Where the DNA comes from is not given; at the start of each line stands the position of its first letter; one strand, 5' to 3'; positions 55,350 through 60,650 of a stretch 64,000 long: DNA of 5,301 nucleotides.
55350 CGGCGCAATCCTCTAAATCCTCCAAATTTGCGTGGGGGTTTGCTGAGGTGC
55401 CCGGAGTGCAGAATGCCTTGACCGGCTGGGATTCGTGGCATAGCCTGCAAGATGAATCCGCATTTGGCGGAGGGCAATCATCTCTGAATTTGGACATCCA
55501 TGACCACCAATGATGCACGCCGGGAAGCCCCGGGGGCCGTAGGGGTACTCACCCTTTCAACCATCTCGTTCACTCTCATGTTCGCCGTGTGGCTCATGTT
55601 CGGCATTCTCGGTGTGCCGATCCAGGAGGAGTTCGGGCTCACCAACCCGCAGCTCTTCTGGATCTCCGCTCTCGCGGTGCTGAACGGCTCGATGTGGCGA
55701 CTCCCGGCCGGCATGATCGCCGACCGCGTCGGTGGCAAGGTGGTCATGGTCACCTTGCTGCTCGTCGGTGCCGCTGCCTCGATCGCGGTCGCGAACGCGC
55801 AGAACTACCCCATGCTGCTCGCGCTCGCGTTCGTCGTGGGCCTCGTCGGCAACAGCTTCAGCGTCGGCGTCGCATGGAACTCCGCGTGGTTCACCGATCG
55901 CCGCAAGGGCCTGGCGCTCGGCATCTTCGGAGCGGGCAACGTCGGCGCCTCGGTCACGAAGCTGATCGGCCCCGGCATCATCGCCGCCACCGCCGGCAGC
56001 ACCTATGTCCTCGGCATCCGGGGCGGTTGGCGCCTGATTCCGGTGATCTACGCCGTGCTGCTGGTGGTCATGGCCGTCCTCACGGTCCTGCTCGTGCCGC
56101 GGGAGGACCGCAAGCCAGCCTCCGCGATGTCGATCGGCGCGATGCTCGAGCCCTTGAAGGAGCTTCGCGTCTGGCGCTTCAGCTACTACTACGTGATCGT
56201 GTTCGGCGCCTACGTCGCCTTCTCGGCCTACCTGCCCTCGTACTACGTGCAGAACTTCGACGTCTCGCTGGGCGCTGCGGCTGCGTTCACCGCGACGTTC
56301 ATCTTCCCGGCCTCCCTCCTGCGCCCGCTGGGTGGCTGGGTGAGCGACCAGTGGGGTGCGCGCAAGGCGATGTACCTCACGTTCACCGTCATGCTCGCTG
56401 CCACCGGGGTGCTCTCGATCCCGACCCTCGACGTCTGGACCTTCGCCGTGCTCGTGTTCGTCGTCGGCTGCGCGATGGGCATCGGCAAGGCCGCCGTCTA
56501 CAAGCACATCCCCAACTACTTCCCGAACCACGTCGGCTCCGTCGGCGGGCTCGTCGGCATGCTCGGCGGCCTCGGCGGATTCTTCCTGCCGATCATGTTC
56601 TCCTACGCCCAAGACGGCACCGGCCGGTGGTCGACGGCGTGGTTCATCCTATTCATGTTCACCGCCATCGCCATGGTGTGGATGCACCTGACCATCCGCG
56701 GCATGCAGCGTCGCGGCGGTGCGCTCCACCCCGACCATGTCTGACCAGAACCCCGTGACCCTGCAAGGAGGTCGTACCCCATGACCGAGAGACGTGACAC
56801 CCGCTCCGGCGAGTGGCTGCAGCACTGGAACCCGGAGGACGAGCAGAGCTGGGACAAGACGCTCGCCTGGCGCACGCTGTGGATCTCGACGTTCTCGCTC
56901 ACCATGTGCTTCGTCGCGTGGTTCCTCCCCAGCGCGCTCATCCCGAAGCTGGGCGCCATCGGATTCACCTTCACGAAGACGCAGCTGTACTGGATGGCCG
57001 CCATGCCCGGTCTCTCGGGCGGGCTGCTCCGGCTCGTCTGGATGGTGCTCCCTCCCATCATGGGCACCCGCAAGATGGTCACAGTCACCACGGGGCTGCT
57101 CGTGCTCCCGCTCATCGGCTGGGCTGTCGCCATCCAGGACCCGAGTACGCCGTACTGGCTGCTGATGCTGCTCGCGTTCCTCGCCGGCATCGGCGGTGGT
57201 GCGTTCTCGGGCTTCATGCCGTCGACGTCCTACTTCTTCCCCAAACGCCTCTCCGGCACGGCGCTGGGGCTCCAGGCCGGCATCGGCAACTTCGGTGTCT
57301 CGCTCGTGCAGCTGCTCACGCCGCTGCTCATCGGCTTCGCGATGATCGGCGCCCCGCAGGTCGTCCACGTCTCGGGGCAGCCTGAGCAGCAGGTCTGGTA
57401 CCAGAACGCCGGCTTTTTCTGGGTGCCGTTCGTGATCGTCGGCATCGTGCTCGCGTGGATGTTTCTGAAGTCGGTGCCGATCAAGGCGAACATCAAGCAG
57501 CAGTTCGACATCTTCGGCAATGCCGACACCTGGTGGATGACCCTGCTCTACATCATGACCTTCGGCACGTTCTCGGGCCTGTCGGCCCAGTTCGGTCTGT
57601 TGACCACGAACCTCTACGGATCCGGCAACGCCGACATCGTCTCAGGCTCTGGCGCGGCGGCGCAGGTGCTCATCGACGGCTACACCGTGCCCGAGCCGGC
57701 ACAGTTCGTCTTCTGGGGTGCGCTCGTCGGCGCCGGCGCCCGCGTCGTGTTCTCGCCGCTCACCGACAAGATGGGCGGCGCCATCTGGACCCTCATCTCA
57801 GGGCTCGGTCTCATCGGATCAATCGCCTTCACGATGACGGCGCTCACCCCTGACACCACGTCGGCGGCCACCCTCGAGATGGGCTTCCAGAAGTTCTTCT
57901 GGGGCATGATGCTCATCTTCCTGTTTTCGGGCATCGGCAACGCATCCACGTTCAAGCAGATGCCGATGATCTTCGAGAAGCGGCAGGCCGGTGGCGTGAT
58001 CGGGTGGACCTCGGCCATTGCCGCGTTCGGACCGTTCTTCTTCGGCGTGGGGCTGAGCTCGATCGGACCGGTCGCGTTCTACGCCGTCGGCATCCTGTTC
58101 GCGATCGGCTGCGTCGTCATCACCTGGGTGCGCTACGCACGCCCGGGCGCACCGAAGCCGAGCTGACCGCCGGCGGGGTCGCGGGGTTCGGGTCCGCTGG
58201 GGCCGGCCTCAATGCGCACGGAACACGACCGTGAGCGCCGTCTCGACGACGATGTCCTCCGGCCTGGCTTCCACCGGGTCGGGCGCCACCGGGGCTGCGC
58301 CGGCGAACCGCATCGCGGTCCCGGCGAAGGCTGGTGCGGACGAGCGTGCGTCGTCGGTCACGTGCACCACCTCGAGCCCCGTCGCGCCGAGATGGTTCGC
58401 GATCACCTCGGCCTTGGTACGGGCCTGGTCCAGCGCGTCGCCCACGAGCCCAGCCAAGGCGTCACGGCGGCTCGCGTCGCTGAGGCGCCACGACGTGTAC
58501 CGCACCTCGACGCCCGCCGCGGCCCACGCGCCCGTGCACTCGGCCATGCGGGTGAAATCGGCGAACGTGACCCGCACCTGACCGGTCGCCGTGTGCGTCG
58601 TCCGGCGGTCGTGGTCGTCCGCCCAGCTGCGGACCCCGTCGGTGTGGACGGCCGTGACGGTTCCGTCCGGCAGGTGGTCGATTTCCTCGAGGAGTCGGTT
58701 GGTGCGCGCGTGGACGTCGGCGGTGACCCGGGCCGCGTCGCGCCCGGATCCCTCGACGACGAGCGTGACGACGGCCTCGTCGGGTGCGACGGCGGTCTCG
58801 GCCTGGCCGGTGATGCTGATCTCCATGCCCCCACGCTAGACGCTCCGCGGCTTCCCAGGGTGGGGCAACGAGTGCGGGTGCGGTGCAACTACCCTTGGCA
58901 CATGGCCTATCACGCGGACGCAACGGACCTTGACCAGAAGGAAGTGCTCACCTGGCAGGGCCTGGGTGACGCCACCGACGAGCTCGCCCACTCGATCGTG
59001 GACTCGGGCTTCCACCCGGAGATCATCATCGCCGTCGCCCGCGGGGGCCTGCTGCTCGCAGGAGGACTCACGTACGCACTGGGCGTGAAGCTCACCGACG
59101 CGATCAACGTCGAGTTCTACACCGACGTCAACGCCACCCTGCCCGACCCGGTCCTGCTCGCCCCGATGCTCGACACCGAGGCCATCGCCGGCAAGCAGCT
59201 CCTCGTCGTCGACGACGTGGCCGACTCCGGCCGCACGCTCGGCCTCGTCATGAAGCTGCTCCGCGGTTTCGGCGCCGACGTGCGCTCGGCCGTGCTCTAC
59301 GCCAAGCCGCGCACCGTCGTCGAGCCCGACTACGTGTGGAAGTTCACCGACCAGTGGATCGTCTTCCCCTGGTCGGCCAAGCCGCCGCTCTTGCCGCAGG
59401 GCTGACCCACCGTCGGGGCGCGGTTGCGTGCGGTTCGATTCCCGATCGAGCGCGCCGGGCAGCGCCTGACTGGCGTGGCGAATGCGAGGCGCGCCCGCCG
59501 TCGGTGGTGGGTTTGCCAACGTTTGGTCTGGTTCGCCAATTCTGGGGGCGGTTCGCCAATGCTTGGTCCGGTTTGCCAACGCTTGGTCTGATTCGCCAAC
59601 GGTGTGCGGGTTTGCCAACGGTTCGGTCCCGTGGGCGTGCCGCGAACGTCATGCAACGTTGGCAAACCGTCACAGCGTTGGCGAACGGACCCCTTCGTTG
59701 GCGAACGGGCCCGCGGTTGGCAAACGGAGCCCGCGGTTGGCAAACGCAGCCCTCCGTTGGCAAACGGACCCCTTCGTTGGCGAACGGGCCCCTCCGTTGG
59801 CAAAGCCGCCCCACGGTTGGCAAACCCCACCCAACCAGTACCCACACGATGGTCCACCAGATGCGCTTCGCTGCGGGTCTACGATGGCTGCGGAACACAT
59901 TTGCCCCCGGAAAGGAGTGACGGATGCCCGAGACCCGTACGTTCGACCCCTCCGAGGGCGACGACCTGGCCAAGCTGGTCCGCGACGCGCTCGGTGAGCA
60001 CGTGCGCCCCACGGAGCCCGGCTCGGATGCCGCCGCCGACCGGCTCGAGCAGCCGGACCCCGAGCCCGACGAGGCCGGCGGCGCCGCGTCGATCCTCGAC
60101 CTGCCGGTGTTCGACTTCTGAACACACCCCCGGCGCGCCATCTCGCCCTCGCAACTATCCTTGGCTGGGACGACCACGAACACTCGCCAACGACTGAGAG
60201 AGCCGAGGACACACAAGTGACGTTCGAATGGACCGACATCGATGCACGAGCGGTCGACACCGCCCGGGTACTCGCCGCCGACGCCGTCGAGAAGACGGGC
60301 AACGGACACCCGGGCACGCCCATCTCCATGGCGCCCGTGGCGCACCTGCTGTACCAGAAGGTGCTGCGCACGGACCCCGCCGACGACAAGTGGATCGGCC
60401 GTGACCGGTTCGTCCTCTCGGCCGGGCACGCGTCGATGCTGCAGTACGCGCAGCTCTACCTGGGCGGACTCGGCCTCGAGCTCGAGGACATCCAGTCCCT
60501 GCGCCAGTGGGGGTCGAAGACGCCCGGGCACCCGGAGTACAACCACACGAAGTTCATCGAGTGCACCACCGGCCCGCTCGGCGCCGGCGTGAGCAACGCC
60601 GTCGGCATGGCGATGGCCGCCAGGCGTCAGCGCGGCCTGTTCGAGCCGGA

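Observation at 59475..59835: Phased 20-bp-periodic array of about 15 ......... / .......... boxes forming a 360-bp two-armed inverted structure upstream of tkt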

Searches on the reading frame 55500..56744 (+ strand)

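Call 10: search_protein_families(library=pfam, proteins=[window:55500-56744:+])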
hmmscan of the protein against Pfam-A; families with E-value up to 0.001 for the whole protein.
window:55500-56744:+ (414 aa): 1 family
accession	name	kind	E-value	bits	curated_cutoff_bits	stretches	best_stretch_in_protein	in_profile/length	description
PF07690.21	MFS_1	-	1.7e-37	129.6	33.4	2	20-265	2-246/347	Major Facilitator Superfamily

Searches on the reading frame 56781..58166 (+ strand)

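Call 10: search_protein_families(library=pfam, proteins=[window:56781-58166:+])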
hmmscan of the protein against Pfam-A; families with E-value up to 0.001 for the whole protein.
window:56781-58166:+ (461 aa): 1 family
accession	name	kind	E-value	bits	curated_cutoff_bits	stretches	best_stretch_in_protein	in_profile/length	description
PF07690.21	MFS_1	-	1.2e-12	47.9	33.4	1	38-408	3-333/347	Major Facilitator Superfamily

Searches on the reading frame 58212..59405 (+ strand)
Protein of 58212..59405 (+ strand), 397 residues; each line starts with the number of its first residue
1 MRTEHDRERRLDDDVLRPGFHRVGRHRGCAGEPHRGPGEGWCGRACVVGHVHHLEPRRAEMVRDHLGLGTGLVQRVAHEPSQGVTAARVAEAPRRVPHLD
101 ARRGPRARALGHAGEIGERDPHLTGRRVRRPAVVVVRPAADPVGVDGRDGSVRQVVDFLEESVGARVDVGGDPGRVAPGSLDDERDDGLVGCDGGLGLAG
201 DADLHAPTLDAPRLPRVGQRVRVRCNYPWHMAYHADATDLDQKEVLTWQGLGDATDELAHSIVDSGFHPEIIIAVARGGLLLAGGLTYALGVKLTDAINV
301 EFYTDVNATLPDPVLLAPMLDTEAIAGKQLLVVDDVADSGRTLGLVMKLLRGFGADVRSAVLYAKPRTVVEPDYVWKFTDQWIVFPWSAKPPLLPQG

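Call 10: search_protein_families(library=pfam, proteins=[window:58212-59405:+])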
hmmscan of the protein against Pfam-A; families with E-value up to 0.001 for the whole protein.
window:58212-59405:+ (397 aa): 1 family
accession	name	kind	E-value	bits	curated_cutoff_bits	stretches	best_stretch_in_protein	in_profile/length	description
PF00156.33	Pribosyltran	-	2.3e-29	102.2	26.3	1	242-389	2-153/158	Phosphoribosyl transferase domain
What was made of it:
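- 58902..59405 (+): Context: phosphoribosyltransferase gene, the upstream neighbour. Pfam PF00156 (call 10).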

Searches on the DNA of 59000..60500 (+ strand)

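Call 6: search_rna_families(source=window, start=59000, end=60500, threshold=evalue, max_evalue=10)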
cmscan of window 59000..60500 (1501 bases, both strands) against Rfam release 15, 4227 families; matches with E-value up to 10: 2.
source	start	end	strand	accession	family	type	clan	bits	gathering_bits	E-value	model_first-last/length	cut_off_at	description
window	59451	59498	+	RF02808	PyrR210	Gene; snRNA; snoRNA; HACA-box;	-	17.5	59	1.9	1-46/59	no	Pyrobaculum sRNA 210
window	59680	59736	-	RF02401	ClpQY_promoter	Cis-reg;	-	13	42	8.2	1-57/57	no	ClpQY promoter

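Call 28: search_dna_similar(query=window:59475-59850:+, collection=plasmids, mode=distant, max_evalue=0.01)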
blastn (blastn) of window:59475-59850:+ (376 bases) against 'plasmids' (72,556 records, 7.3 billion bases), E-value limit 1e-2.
No match.

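Call 29: search_dna_similar(query=window:59475-59850:+, collection=phages, mode=distant, max_evalue=0.01)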
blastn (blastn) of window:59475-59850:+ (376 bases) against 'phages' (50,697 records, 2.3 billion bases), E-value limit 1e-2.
No match.

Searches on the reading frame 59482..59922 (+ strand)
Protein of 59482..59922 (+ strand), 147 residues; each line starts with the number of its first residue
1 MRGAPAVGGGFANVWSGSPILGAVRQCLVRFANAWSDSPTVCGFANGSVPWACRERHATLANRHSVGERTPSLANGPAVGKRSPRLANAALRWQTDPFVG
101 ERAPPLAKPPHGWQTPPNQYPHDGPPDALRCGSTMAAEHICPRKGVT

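Call 83: find_homologous_proteins(query=window:59482-59922:+, max_evalue=0.001)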
Query window:59482-59922:+: 103 candidates shared short words with the query, none scored E <= 0.001.
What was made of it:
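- Tried and rejected: Searching the protein database with the translated array, hoping to find spurious ORFs called over other arrays: no hit (call 83).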

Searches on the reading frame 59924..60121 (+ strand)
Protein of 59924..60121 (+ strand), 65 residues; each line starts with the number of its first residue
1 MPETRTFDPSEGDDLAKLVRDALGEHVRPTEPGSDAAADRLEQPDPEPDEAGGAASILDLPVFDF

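Call 10: search_protein_families(library=pfam, proteins=[window:59924-60121:+])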
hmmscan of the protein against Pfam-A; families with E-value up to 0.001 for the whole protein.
window:59924-60121:+ (65 aa): 0 families

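Call 16: find_encoding_contigs(protein=window:59924-60121:+, flank=3000, max_places=10)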
Protein window:59924-60121:+ (65 aa): 21 contigs read that carry it; 10 places shown.
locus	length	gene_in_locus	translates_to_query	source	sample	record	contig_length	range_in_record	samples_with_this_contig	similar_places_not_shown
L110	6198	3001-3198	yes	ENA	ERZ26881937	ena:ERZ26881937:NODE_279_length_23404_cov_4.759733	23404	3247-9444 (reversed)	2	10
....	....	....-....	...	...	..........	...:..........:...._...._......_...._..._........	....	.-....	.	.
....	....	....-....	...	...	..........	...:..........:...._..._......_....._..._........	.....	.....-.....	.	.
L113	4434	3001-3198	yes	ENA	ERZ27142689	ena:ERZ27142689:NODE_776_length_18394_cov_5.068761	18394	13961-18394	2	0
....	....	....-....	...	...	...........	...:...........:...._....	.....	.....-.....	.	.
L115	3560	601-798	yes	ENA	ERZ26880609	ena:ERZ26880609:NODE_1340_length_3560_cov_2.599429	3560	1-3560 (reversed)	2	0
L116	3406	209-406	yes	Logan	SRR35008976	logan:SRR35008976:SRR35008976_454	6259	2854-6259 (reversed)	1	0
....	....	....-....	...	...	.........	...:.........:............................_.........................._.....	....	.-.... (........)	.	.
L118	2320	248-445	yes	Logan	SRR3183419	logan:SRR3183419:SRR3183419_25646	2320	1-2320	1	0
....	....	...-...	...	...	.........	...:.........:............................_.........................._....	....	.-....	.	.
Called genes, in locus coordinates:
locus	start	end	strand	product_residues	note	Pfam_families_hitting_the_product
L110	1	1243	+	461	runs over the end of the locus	PF07690:MFS_1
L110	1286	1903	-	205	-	PF04402:SIMPL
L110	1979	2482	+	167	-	PF00156:Pribosyltran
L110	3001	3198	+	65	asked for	-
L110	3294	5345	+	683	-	PF00456:Transketolase_N, PF02779:Transket_pyr, PF02780:Transketolase_C, PF22613:Transketolase_C_1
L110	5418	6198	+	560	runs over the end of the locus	PF01343:Peptidase_S49, PF00574:CLP_protease (faint), PF25145:NfeD1b_N (weak), PF01343:Peptidase_S49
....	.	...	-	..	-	?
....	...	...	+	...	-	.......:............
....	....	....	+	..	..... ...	-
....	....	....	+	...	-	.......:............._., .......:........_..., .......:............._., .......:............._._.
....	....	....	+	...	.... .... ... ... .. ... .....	?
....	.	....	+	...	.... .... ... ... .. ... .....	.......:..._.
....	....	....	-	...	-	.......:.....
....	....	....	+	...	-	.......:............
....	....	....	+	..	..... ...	-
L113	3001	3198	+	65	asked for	-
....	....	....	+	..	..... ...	-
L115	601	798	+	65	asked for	-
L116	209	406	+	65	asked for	-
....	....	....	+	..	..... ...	-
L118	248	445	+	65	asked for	-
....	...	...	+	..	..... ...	-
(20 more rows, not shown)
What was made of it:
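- Checked: Gene callers left the gap empty in ten same-species contigs (call 16).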

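Call 19: find_homologous_proteins(query=window:59924-60121:+, max_evalue=0.01)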
Query window:59924-60121:+ (65 aa): 16 proteins with E <= 0.01 among 16 candidates.
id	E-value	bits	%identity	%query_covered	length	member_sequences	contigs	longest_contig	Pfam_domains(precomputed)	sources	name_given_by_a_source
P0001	1.6e-34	134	100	100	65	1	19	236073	-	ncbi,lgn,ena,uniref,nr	ncbi:hypothetical protein [uncultured Tessaracoccus sp.]|uniref:hypothetical protein n=1 Tax=uncultu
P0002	7.6e-26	107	85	100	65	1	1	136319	-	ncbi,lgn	-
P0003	2.9e-14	71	57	100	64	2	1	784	-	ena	-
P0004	3.8e-14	70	59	100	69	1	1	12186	-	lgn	-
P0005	5.2e-14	70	63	100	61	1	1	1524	-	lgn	-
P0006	5.2e-14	70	62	100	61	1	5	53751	-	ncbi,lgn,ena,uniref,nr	ncbi:hypothetical protein [uncultured Tessaracoccus sp.]|uniref:hypothetical protein n=1 Tax=uncultu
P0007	1.0e-13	69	66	100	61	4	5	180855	-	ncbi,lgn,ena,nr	ncbi:MAG: hypothetical protein E7L00_06385 [Propionibacteriaceae bacterium]|nr:hypothetical protein 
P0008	2.8e-13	67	62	100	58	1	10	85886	-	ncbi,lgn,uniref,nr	ncbi:hypothetical protein [Tessaracoccus sp. OH4464_COT-324]|uniref:hypothetical protein n=1 Tax=Tes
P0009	3.1e-13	67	60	100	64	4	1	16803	-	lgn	-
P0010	1.3e-12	65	60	100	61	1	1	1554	-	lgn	-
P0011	1.4e-12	65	61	100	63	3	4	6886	-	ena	-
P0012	2.1e-12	65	58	100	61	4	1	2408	-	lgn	-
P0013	1.3e-11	62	55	100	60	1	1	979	-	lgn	-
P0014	2.1e-11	61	59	100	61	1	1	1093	-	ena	-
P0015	9.6e-9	53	82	52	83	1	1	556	-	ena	-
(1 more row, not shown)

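Call 20: find_encoding_contigs(protein=P0002, flank=3000, max_places=3)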
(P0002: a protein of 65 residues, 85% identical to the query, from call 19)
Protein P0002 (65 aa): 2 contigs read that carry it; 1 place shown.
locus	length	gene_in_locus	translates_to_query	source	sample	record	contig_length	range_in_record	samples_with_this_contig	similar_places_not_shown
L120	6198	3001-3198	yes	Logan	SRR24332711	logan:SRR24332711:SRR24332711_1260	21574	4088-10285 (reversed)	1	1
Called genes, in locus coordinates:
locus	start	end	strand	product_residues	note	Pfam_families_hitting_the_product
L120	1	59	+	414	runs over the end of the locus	PF07690:MFS_1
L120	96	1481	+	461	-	PF07690:MFS_1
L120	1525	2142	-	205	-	PF04402:SIMPL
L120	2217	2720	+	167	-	PF00156:Pribosyltran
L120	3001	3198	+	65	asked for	-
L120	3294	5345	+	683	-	PF00456:Transketolase_N, PF02779:Transket_pyr, PF02780:Transketolase_C, PF22613:Transketolase_C_1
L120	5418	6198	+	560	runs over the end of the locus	PF01343:Peptidase_S49, PF00574:CLP_protease (faint), PF25145:NfeD1b_N, PF01343:Peptidase_S49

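Call 21: find_encoding_contigs(protein=P0006, flank=3000, max_places=3)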
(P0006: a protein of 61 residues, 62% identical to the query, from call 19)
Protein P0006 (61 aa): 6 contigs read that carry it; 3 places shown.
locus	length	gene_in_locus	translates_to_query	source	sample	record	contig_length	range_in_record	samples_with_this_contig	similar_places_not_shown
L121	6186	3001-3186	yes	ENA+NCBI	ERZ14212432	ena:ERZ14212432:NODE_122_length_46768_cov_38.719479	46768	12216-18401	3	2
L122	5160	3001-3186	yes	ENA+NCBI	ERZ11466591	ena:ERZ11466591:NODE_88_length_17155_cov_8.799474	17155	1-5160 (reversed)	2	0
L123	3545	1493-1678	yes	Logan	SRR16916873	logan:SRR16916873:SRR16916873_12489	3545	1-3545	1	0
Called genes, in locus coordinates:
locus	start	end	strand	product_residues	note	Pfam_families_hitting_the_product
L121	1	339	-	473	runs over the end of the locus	PF00753:Lactamase_B, PF23023:Anti-Pycsar_Apyc1 (weak), PF12706:Lactamase_B_2, PF10996:Beta-Casp, PF07521:RMMBL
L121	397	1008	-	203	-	PF04402:SIMPL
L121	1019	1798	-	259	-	PF01263:Aldose_epim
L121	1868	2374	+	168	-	PF00156:Pribosyltran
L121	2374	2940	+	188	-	-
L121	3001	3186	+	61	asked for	-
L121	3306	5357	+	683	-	PF00456:Transketolase_N, PF13292:DXP_synthase_N (weak), PF02779:Transket_pyr, PF02780:Transketolase_C, PF22613:Transketolase_C_1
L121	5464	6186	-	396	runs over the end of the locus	PF01546:Peptidase_M20, PF07687:M20_dimer (weak)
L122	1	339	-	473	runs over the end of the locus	PF00753:Lactamase_B, PF23023:Anti-Pycsar_Apyc1 (weak), PF12706:Lactamase_B_2 (weak), PF10996:Beta-Casp, PF07521:RMMBL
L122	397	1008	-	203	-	PF04402:SIMPL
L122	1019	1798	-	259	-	PF01263:Aldose_epim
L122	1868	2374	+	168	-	PF00156:Pribosyltran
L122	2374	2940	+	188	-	-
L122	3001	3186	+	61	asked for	-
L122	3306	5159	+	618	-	?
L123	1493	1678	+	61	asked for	-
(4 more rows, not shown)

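Call 22: find_encoding_contigs(protein=P0007, flank=3000, max_places=3)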
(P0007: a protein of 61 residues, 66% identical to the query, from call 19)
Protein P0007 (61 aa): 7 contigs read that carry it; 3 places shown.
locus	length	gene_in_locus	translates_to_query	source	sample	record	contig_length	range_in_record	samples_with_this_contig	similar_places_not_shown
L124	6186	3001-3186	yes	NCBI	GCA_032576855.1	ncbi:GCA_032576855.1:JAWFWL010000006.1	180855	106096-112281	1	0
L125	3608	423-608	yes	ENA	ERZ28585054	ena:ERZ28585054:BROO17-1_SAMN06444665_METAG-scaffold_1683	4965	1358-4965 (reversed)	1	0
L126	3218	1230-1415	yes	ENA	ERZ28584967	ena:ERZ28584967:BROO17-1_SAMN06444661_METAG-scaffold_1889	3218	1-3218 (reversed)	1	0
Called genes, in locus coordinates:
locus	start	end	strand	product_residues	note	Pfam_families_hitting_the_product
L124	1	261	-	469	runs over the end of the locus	PF00753:Lactamase_B, PF23023:Anti-Pycsar_Apyc1 (weak), PF12706:Lactamase_B_2, PF10996:Beta-Casp, PF07521:RMMBL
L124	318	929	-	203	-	PF04402:SIMPL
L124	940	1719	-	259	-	PF01263:Aldose_epim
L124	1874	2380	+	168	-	PF00156:Pribosyltran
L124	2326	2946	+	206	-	-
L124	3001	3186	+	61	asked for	-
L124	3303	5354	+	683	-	PF00456:Transketolase_N, PF13292:DXP_synthase_N (weak), PF02779:Transket_pyr, PF02780:Transketolase_C, PF22613:Transketolase_C_1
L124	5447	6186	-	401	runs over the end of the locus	PF01546:Peptidase_M20, PF07687:M20_dimer (weak)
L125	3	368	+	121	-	?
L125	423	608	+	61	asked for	-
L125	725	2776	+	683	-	PF00456:Transketolase_N, PF13292:DXP_synthase_N (weak), PF02779:Transket_pyr, PF02780:Transketolase_C, PF22613:Transketolase_C_1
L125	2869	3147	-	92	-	-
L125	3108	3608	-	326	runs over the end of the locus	-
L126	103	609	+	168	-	PF00156:Pribosyltran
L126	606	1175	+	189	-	-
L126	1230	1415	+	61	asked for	-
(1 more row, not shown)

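Call 23: find_encoding_contigs(protein=P0008, flank=3000, max_places=3)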
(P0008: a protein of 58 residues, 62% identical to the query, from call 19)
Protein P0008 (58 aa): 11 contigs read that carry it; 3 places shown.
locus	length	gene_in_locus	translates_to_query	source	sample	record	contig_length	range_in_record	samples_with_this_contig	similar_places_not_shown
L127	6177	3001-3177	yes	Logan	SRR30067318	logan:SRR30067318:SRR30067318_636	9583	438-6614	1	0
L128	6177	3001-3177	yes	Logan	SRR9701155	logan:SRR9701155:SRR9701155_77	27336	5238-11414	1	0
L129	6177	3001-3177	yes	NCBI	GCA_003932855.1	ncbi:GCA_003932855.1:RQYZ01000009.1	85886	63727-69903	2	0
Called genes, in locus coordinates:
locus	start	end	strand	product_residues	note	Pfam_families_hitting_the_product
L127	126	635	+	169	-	PF00583:Acetyltransf_1, PF13673:Acetyltransf_10, PF13508:Acetyltransf_7, PF08445:FR47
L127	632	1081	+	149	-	PF03013:Pyr_excise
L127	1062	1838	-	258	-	PF01263:Aldose_epim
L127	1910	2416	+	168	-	PF00156:Pribosyltran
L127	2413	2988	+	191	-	-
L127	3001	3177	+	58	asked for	-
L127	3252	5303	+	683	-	PF00456:Transketolase_N, PF02779:Transket_pyr, PF02780:Transketolase_C, PF22613:Transketolase_C_1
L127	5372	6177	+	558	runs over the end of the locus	PF01343:Peptidase_S49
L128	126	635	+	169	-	PF00583:Acetyltransf_1, PF13673:Acetyltransf_10, PF13508:Acetyltransf_7, PF08445:FR47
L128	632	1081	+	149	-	PF03013:Pyr_excise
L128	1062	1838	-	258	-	PF01263:Aldose_epim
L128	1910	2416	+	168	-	PF00156:Pribosyltran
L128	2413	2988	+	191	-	-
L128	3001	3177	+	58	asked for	-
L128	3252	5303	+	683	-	PF00456:Transketolase_N, PF02779:Transket_pyr, PF02780:Transketolase_C, PF22613:Transketolase_C_1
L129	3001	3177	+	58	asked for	-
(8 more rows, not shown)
